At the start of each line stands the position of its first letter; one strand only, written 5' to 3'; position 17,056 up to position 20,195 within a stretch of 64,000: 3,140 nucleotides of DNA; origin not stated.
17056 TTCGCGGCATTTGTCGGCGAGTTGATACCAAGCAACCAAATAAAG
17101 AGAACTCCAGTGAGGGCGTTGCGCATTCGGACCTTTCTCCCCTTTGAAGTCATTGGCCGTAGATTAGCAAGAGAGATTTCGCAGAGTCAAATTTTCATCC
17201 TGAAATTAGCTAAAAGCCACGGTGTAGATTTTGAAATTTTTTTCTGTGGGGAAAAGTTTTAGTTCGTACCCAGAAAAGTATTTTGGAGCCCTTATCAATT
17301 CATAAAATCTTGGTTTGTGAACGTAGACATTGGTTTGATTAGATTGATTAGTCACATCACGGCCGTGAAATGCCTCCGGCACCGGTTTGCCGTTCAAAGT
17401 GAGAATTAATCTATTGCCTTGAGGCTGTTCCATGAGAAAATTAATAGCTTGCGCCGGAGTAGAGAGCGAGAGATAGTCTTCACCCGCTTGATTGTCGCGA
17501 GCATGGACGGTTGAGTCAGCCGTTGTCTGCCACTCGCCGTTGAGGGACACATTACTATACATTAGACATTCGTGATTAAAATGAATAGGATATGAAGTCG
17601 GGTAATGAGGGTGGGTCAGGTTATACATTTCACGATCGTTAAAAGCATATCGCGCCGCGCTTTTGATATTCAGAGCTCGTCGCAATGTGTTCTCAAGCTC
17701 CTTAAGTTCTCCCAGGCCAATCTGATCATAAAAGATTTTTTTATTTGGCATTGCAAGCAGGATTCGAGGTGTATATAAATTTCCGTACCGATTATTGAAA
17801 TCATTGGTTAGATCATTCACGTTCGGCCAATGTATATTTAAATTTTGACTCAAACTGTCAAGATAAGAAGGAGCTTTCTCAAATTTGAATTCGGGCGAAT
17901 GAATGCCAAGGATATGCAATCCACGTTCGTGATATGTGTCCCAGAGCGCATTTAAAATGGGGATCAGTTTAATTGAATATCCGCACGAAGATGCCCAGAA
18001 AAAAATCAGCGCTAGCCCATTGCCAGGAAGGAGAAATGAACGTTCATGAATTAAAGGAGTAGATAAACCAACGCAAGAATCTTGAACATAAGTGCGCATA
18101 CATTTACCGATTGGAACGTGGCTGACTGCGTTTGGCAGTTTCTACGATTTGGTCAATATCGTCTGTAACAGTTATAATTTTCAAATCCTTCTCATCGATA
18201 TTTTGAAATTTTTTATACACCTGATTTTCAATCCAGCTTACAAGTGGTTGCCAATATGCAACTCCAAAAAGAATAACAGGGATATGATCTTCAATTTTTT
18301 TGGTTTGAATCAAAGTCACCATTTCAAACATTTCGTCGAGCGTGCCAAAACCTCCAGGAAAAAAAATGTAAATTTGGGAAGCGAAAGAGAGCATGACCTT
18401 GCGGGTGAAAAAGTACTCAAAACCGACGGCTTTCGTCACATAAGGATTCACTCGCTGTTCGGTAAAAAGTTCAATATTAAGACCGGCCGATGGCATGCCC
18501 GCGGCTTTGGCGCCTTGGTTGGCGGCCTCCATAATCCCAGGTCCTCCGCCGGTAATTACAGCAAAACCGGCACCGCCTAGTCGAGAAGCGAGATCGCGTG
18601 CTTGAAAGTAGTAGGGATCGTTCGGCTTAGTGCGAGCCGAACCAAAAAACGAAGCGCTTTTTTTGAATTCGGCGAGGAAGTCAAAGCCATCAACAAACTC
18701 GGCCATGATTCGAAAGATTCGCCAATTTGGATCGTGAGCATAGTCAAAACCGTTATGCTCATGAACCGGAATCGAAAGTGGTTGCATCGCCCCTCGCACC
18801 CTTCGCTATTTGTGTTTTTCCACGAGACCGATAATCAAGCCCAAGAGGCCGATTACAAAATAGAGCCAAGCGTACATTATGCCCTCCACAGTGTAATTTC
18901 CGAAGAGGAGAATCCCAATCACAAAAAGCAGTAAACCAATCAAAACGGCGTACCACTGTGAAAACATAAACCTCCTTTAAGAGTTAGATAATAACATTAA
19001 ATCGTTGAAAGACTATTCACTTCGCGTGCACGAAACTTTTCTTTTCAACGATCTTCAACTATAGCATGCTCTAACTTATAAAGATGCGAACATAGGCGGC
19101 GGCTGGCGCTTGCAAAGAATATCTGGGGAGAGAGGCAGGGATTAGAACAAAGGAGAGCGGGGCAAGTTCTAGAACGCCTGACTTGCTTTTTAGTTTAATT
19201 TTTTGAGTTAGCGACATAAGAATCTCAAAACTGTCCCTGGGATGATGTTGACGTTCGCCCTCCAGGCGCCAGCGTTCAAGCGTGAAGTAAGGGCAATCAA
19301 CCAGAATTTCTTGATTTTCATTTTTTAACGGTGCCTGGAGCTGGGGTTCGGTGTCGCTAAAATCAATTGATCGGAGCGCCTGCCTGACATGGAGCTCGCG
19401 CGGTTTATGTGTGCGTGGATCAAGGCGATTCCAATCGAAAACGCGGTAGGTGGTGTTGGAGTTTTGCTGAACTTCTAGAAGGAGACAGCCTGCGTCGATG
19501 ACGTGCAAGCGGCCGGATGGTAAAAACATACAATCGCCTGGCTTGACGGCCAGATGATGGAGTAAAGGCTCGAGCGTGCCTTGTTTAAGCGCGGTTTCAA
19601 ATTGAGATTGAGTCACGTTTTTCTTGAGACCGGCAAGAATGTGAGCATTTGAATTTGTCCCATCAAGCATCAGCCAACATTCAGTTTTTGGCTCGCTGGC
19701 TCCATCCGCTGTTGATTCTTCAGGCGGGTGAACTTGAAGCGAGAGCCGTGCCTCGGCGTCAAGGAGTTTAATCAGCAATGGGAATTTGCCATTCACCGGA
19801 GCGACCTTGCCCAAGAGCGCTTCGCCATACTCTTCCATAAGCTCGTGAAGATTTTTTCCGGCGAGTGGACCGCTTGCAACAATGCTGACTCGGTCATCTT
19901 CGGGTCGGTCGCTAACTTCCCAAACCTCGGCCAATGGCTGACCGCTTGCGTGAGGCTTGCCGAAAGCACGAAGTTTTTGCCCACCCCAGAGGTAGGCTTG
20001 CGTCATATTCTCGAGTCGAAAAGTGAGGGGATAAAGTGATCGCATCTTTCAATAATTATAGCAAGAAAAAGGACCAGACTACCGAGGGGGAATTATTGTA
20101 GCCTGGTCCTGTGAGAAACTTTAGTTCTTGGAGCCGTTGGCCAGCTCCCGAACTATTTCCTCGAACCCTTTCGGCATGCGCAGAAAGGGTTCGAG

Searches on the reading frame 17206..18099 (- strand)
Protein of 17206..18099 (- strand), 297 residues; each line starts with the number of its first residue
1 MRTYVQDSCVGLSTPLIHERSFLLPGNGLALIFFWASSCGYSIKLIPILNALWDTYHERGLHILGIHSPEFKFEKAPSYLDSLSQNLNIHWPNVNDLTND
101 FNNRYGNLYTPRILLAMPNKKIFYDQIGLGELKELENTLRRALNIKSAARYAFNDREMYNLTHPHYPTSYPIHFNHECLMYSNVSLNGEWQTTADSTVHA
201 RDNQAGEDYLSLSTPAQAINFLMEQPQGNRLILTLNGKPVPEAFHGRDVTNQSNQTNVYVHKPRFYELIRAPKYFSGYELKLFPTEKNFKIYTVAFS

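Call 13: search_protein_families(library=pfam, proteins=[window:17206-18099:-], max_evalue=0.01)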
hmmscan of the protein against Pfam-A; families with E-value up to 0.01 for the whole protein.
window:17206-18099:- (297 aa): 4 families
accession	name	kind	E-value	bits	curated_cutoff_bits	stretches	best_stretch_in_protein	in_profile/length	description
PF17991.7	Thioredoxin_10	-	2.3e-07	31.9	27.1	1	179-296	34-141/142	Thioredoxin like C-terminal domain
PF13905.12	Thioredoxin_8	-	0.0002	22.1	27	1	30-121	4-93/94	Thioredoxin-like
PF00578.27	AhpC-TSA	-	0.00086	19.7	26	1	29-111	27-104/124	AhpC/TSA family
PF08534.16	Redoxin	-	0.0034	17.6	26.6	1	30-129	31-135/148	Redoxin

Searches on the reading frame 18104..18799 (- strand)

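Call 13: search_protein_families(library=pfam, proteins=[window:18104-18799:-], max_evalue=0.01)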
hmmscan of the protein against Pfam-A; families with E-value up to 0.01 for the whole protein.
window:18104-18799:- (231 aa): 2 families
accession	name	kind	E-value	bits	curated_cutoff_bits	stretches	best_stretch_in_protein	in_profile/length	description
PF03641.19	Lysine_decarbox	-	1.2e-28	100.4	27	1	90-220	1-129/131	Possible lysine decarboxylase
PF18306.6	LDcluster4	-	4.1e-12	46.4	26.3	1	52-159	7-112/151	SLOG cluster4 family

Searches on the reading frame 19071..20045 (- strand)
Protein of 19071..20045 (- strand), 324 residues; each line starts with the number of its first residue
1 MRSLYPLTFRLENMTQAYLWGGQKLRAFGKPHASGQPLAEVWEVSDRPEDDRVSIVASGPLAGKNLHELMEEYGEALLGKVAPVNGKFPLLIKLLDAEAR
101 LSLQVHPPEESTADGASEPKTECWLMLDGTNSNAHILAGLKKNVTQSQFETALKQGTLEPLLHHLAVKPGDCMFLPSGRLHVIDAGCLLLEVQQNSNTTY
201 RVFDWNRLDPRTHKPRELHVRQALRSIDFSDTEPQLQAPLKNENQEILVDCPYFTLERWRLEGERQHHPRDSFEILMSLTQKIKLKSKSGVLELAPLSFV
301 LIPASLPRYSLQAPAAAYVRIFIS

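Call 10: find_encoding_contigs(protein=window:19071-20045:-, flank=10000, max_places=10)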
Protein window:19071-20045:- (324 aa): no gene with exactly this product is on record in the collection.

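Call 11: find_related_loci(query=window:19071-20045:-, collection=genome_contigs, flank=6000)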
Query window:19071-20045:- (324 aa) in genome_contigs; peptide patterns used: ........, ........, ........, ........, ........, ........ (x = any residue, [..] = any of these).
152 stretches matched a pattern; 5 encode a relative of the query (tblastn E <= 1e-3); 5 distinct loci.
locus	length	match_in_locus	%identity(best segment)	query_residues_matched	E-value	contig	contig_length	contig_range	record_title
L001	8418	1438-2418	52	1-323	8e-110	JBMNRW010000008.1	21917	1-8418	MAG: Patescibacteria group bacterium isolate SBF912SR1HQ0036 scaffold_7450_c1, whole genome shotgun sequence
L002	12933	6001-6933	42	4-313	2e-77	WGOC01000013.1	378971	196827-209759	MAG: bacterium isolate RI_55 c_000000145279, whole genome shotgun sequence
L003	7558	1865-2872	42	4-316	2e-74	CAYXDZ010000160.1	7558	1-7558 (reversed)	MAG TPA_asm: uncultured Verrucomicrobiota bacterium isolate SRP319275_co6_109 genome assembly, contig: NODE_6071_length_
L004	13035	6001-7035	39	4-313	8e-70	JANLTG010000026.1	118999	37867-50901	MAG: bacterium isolate OTE_25_metabat_226 OTE_25_k141_3490492, whole genome shotgun sequence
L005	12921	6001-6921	42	4-306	1e-71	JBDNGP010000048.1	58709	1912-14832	MAG: Verrucomicrobiota bacterium isolate concoct.203.ELB k141_169356, whole genome shotgun sequence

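Call 13: search_protein_families(library=pfam, proteins=[window:19071-20045:-], max_evalue=0.01)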
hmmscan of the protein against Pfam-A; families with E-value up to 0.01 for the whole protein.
window:19071-20045:- (324 aa): 2 families
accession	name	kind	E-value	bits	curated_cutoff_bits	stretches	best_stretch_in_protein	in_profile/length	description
PF20511.4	PMI_typeI_cat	-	8.8e-13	49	22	1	9-112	2-108/143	Phosphomannose isomerase type I, catalytic domain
PF21621.3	MPI_cupin_dom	-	6.8e-06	26.4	27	1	248-313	5-70/79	Mannose-6-phosphate isomerase, cupin domain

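Call 20: find_homologous_proteins(query=window:19071-20045:-, max_evalue=1e-30)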
Query window:19071-20045:- (324 aa): 6575 proteins with E <= 1e-30 among 8000 candidates; the best 120 are listed.
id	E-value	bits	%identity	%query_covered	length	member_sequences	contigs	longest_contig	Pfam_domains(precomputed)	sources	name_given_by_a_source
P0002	1.3e-207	706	100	96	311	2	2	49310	PF20511.5,PF21621.4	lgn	-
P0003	1.9e-122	426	58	100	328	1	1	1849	PF20511.5,PF21621.4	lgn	-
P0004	3.1e-121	422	58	100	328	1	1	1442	PF20511.5,PF21621.4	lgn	-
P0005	2.0e-119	416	59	97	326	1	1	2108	PF20511.5,PF21621.4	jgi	-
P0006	7.6e-119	415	57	100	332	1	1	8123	PF20511.5,PF21621.4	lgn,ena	-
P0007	1.5e-117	410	56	100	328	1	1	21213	PF20511.5,PF21621.4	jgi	jgi:mannose-6-phosphate isomerase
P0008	1.3e-116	407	55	100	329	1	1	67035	PF20511.5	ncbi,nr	ncbi:class I mannose-6-phosphate isomerase [Candidatus Berkelbacteria bacterium]|nr:class I mannose-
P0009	1.9e-115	403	56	100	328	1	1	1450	PF20511.5,PF21621.4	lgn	-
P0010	2.2e-113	397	54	100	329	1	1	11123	PF20511.5,PF21621.4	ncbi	-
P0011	3.9e-112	393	56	100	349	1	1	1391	PF20511.5,PF21621.4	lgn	-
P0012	1.7e-111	390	56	99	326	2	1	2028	PF07883.18,PF20511.5,PF21621.4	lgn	-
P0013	4.6e-111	389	53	100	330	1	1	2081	PF20511.5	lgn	-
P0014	1.4e-110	387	55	100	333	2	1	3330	PF20511.5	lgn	-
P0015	6.5e-110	385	55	100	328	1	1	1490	PF20511.5,PF21621.4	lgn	-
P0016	9.4e-109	381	54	99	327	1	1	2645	PF20511.5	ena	-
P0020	8.3e-104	365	53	100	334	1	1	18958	PF20511.5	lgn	-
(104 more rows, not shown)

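Call 22: find_encoding_contigs(protein=P0006, flank=4000, max_places=3)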
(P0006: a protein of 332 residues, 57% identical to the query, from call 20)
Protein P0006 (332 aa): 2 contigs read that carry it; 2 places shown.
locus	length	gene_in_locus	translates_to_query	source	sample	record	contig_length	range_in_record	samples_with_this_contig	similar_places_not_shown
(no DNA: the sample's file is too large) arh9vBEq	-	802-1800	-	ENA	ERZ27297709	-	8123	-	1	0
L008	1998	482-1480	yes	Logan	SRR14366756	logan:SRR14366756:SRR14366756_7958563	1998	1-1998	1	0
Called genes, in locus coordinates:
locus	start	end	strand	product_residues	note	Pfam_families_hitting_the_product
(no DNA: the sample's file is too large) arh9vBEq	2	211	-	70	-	?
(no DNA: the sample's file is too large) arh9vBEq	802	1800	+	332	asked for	PF20511:PMI_typeI_cat, PF21621:MPI_cupin_dom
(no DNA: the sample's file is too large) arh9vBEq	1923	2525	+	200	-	PF18306:LDcluster4, PF03641:Lysine_decarbox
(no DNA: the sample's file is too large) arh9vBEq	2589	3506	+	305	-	PF00578:AhpC-TSA, PF08534:Redoxin (weak), PF17991:Thioredoxin_10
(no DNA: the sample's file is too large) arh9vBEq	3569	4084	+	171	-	-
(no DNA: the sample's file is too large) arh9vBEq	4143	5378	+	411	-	PF00266:Aminotran_5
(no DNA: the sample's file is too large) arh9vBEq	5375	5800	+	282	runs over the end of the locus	PF13529:Peptidase_C39_2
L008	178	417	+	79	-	-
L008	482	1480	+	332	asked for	PF20511:PMI_typeI_cat, PF21621:MPI_cupin_dom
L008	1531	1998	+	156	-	?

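Call 23: find_encoding_contigs(protein=P0007, flank=4000, max_places=3)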
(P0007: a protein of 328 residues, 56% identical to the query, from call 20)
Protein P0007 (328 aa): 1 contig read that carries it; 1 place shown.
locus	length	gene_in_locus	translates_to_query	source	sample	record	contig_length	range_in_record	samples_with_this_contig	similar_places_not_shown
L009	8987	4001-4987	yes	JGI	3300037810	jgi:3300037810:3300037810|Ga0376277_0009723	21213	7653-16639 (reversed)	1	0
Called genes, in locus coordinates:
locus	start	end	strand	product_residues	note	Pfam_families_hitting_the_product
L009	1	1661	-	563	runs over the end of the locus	PF00376:MerR, PF13411:MerR_1, PF12161:HsdM_N, PF02384:N6_Mtase, PF07669:Eco57I (weak)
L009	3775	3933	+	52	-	-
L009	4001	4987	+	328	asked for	PF20511:PMI_typeI_cat, PF21621:MPI_cupin_dom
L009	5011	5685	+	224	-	PF18306:LDcluster4, PF03641:Lysine_decarbox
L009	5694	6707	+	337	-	PF00578:AhpC-TSA, PF08534:Redoxin (weak), PF17991:Thioredoxin_10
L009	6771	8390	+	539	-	-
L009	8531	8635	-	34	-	-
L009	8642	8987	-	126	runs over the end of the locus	-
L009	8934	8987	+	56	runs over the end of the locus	-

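Call 24: find_encoding_contigs(protein=P0008, flank=4000, max_places=3)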
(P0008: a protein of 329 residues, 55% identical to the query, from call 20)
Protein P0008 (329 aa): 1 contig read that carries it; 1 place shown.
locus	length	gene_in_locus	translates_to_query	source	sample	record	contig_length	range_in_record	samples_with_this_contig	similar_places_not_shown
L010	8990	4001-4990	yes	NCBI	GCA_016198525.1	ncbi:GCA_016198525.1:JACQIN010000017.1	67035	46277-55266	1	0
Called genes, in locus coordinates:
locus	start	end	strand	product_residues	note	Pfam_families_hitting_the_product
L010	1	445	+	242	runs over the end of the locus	-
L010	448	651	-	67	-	-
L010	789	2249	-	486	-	-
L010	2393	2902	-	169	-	PF00710:Asparaginase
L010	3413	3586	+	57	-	-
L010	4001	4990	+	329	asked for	PF20511:PMI_typeI_cat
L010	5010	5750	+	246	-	PF18306:LDcluster4, PF03641:Lysine_decarbox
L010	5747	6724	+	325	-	PF17991:Thioredoxin_10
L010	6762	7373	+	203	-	-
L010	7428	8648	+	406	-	PF00266:Aminotran_5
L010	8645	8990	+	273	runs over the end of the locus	PF13529:Peptidase_C39_2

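Call 26: find_encoding_contigs(protein=P0005, flank=3000, max_places=2)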
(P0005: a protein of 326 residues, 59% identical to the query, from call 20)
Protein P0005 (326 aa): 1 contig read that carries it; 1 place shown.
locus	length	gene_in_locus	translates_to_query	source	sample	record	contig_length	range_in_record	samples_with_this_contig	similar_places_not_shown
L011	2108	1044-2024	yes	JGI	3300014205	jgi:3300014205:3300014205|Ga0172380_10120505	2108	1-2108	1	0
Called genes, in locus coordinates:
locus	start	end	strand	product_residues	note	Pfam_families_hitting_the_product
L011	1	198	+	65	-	?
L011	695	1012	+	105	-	-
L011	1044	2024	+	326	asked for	PF20511:PMI_typeI_cat, PF21621:MPI_cupin_dom (weak)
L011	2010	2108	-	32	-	?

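Call 27: find_encoding_contigs(protein=P0003, flank=3000, max_places=2)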
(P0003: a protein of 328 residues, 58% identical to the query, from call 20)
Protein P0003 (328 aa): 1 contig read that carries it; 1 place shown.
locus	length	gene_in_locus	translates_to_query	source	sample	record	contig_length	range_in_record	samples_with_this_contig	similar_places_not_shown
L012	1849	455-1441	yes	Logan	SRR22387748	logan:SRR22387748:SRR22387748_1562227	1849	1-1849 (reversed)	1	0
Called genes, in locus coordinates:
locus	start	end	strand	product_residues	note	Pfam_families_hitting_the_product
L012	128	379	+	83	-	-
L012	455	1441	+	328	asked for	PF20511:PMI_typeI_cat, PF21621:MPI_cupin_dom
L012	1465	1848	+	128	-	?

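Call 28: find_encoding_contigs(protein=P0010, flank=3000, max_places=2)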
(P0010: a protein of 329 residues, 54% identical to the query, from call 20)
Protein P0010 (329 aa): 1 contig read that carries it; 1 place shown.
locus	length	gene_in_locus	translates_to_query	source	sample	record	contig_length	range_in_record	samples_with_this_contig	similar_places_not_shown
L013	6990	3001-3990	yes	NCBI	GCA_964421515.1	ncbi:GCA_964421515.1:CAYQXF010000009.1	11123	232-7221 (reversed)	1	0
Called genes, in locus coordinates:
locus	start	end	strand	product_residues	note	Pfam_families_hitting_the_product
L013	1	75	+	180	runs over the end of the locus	-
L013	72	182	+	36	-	-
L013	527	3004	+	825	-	-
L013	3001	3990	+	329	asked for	PF20511:PMI_typeI_cat, PF21621:MPI_cupin_dom (weak)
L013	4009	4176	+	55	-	-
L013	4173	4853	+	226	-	PF18306:LDcluster4, PF03641:Lysine_decarbox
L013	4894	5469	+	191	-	-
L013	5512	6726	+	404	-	PF00266:Aminotran_5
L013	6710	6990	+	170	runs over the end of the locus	?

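Call 29: find_encoding_contigs(protein=P0020, flank=3000, max_places=2)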
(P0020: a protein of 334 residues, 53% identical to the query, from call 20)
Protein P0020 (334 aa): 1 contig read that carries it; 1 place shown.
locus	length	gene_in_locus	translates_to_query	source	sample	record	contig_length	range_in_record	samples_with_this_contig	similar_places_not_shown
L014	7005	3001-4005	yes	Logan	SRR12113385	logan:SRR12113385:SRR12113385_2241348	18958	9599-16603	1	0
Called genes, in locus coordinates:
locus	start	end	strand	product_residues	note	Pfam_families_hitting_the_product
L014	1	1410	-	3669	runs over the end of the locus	?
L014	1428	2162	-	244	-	-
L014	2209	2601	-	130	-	PF05635:23S_rRNA_IVP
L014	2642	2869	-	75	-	-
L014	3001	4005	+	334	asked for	PF20511:PMI_typeI_cat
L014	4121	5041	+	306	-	PF00892:EamA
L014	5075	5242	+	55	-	-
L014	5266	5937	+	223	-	PF18306:LDcluster4, PF03641:Lysine_decarbox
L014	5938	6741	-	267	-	PF13529:Peptidase_C39_2 (weak)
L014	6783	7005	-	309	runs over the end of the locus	PF13905:Thioredoxin_8 (weak), PF17991:Thioredoxin_10 (weak)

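Call 98: list_cluster_members(proteins=[P0002, P0001])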
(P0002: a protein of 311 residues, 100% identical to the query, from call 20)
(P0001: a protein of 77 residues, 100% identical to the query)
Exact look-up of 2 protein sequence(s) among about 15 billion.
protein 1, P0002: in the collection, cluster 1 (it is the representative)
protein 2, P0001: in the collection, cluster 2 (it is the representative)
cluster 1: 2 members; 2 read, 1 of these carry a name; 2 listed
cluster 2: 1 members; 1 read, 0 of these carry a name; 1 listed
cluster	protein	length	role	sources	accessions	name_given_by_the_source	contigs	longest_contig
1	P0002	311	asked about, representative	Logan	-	-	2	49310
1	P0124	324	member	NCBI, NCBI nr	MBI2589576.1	class I mannose-6-phosphate isomerase [Candidatus Berkelbacteria bacterium]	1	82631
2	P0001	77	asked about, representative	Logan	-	-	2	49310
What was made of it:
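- The ORF is absent from NCBI's protein set for this genome, although manA is present (call 98). The 77-aa sequence is absent from the NCBI protein sources (call 98).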

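Call 100: find_encoding_contigs(protein=P0124, flank=3000, max_places=3)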
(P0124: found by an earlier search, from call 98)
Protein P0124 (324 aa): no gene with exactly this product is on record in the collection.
